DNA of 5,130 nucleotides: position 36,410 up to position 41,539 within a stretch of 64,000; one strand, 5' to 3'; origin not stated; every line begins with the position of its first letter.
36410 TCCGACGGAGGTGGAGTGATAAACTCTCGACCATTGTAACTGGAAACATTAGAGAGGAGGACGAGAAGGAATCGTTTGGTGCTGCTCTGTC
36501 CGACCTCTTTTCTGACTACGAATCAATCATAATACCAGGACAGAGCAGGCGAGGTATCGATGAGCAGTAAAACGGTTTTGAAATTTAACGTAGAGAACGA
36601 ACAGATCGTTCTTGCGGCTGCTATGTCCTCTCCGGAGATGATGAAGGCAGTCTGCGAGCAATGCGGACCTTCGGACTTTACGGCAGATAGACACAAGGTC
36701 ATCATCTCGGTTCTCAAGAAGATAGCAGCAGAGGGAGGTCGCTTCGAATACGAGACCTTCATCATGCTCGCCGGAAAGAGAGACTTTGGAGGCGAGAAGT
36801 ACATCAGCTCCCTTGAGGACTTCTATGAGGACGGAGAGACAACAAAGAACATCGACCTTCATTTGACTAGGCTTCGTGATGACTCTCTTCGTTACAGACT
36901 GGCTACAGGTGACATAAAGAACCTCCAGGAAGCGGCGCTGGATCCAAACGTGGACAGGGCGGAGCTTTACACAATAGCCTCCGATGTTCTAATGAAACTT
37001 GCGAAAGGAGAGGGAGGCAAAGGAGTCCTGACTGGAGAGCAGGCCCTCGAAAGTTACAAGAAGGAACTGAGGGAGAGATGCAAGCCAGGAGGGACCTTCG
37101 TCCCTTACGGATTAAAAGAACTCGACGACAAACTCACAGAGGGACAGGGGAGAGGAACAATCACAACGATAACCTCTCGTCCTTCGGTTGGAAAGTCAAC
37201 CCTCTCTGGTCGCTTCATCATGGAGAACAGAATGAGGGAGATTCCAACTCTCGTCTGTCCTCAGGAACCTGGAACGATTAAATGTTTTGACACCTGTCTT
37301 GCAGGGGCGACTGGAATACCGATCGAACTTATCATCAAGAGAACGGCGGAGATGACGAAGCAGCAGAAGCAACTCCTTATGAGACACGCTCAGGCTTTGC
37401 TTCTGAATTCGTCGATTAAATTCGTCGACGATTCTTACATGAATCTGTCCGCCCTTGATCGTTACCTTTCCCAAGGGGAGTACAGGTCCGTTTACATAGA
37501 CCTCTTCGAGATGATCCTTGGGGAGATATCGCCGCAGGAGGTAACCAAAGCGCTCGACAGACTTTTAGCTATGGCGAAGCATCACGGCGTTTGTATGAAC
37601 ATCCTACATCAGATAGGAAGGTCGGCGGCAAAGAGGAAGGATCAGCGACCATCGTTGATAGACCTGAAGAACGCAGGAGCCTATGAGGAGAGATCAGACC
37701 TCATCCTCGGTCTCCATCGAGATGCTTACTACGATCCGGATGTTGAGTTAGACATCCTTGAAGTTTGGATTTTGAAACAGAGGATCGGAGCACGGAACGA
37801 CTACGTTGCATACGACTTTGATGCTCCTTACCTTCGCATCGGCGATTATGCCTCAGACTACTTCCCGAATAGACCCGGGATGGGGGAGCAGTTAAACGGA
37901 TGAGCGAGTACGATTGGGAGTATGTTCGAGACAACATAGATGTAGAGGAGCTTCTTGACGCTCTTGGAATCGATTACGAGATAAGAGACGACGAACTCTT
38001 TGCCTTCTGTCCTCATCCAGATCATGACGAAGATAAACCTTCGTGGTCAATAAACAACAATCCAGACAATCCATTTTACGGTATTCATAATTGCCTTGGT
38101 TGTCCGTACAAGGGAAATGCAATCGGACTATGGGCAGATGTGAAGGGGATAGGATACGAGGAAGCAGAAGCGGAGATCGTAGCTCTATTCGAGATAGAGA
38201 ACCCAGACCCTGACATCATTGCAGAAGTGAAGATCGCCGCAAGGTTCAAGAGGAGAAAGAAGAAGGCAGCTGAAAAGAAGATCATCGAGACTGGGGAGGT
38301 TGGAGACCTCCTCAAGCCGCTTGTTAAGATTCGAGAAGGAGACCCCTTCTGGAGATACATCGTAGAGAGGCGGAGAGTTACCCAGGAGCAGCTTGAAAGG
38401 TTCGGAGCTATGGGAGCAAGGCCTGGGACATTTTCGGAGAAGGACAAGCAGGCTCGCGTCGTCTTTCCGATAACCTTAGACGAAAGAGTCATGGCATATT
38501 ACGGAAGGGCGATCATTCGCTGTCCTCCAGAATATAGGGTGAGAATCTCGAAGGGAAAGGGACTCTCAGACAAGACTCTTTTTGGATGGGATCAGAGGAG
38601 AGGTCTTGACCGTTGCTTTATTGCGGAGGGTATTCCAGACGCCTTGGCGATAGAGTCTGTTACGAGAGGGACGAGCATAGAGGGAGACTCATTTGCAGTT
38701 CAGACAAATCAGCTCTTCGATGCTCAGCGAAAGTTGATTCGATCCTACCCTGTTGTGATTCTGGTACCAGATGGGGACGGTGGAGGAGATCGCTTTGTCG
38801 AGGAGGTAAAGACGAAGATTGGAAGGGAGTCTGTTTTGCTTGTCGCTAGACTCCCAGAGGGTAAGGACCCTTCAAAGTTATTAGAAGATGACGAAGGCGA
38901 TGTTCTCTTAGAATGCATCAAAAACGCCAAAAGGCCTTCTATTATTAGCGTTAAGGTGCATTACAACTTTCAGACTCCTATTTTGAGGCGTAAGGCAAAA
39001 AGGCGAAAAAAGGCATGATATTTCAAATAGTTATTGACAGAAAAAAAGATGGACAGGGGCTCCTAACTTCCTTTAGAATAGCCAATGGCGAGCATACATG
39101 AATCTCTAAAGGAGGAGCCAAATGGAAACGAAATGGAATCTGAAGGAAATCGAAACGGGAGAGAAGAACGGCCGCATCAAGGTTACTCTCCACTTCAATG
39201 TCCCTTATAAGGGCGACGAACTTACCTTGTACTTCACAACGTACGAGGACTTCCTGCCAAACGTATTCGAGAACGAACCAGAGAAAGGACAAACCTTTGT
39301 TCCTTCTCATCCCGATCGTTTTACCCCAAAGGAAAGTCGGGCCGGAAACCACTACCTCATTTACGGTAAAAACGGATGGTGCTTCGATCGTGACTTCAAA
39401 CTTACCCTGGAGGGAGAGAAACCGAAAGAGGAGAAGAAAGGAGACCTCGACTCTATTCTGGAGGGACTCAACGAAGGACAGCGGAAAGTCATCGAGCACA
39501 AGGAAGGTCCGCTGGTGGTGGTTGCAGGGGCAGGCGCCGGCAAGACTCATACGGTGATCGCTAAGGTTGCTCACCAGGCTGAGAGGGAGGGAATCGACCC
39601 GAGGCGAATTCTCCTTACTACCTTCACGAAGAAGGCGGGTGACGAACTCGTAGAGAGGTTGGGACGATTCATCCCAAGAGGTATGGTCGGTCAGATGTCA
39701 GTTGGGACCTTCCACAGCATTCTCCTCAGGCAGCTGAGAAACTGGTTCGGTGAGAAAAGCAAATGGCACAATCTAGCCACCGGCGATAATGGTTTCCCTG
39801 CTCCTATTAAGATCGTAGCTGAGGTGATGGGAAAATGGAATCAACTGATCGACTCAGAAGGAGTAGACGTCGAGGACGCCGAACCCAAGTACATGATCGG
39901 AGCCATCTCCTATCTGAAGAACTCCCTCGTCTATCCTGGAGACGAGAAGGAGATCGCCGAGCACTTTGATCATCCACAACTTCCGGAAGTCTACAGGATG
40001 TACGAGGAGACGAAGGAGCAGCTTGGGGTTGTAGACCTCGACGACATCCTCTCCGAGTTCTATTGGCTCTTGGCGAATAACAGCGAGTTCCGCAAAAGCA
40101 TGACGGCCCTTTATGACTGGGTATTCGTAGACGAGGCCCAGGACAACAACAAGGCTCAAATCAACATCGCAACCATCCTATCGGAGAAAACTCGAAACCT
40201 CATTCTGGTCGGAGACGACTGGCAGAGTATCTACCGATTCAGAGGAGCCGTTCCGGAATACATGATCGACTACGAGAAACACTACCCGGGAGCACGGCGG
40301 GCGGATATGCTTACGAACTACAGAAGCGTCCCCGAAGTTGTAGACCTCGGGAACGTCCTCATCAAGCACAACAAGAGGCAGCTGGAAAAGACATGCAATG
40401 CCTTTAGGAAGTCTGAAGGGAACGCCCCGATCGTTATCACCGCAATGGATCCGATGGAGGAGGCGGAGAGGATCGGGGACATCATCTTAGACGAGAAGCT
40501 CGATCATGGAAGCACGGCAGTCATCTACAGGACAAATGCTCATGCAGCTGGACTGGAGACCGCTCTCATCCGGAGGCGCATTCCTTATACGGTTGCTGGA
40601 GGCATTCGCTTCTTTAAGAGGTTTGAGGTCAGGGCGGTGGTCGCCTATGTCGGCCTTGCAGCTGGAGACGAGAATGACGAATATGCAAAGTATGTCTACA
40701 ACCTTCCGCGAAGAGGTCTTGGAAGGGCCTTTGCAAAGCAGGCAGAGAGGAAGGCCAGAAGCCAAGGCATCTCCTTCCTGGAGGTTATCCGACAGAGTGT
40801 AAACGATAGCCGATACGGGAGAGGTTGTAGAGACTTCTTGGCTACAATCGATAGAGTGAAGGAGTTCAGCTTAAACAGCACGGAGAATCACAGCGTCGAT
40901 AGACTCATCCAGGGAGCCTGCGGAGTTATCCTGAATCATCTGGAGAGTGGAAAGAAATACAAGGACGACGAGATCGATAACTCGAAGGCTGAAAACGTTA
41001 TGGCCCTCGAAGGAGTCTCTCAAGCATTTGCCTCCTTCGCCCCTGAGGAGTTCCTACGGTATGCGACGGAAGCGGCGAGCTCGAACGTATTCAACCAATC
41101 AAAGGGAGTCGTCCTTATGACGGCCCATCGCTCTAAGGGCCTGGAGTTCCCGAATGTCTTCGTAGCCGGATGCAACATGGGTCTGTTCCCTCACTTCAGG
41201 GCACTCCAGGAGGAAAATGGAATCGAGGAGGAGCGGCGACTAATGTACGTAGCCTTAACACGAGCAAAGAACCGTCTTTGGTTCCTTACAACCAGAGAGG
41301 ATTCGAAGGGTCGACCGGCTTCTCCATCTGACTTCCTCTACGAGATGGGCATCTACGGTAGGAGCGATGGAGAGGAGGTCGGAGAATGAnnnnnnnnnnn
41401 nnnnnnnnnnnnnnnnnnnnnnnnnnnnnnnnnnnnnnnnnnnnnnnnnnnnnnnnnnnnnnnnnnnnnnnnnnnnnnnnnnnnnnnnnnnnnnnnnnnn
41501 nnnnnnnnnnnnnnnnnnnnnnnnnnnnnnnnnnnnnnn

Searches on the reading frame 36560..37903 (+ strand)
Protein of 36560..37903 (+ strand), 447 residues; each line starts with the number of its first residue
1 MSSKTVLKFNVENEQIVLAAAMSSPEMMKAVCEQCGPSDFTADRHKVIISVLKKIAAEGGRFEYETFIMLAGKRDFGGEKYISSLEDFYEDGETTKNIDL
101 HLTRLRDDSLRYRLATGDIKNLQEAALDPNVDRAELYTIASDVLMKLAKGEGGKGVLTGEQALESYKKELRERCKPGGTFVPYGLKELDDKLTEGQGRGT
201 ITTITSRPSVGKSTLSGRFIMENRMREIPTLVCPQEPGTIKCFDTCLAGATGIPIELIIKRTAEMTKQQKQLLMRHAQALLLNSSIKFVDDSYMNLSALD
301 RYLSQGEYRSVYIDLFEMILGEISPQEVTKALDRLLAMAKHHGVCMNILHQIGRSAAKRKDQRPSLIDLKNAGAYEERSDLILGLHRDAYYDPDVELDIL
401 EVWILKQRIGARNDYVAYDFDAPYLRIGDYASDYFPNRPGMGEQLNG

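Call 29: search_protein_families(library=pfam, proteins=[window:36560-37903:+], max_evalue=0.01)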
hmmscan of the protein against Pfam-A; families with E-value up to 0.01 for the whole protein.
window:36560-37903:+ (447 aa): 3 families
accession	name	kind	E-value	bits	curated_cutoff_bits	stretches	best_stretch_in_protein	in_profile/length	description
PF03796.21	DnaB_C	-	6.5e-26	91.7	27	1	181-424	2-250/255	DnaB-like helicase C terminal domain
PF00772.26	DnaB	-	1.5e-07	31.8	23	1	8-102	3-98/103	DnaB-like helicase N terminal domain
PF06745.19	ATPase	-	0.0014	18.5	26.6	1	181-226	1-46/231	KaiC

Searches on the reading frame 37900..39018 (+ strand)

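Call 29: search_protein_families(library=pfam, proteins=[window:37900-39018:+], max_evalue=0.01)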
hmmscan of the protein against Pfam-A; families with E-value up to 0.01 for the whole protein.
window:37900-39018:+ (372 aa): 2 families
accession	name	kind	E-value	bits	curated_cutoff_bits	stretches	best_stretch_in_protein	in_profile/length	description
PF01807.25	Zn_ribbon_DnaG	-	1.2e-07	31.8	24.9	1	7-101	7-93/98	CHC2 zinc finger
PF13155.12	Toprim_2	-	2.4e-05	25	22.1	1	240-327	1-87/88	Toprim-like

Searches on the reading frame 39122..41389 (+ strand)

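Call 29: search_protein_families(library=pfam, proteins=[window:39122-41389:+], max_evalue=0.01)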
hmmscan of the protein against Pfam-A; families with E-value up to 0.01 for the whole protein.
window:39122-41389:+ (755 aa): 7 families
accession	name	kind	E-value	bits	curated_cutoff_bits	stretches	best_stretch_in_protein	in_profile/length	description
PF00580.27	UvrD-helicase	-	2.3e-56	191.9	23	1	116-389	1-271/271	UvrD/REP helicase N-terminal domain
PF13361.12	UvrD_C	-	3.9e-50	171.7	25.6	1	398-724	5-348/350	UvrD-like helicase C-terminal domain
PF13245.12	AAA_19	-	3.4e-18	66.6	25.1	1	124-374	5-134/134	AAA domain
PF13538.12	UvrD_C_2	-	2.6e-10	40.4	27.4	1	663-721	2-51/52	UvrD-like helicase C-terminal domain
PF13086.12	AAA_11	-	3.4e-08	34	27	1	116-187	2-79/257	AAA domain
PF13604.12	AAA_30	-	1.4e-07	31.9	27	1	116-181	2-67/191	AAA domain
PF01443.25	Viral_helicase1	-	2.1e-07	31.4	21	0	611-723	138-228/228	Viral superfamily 1 RNA helicase core domain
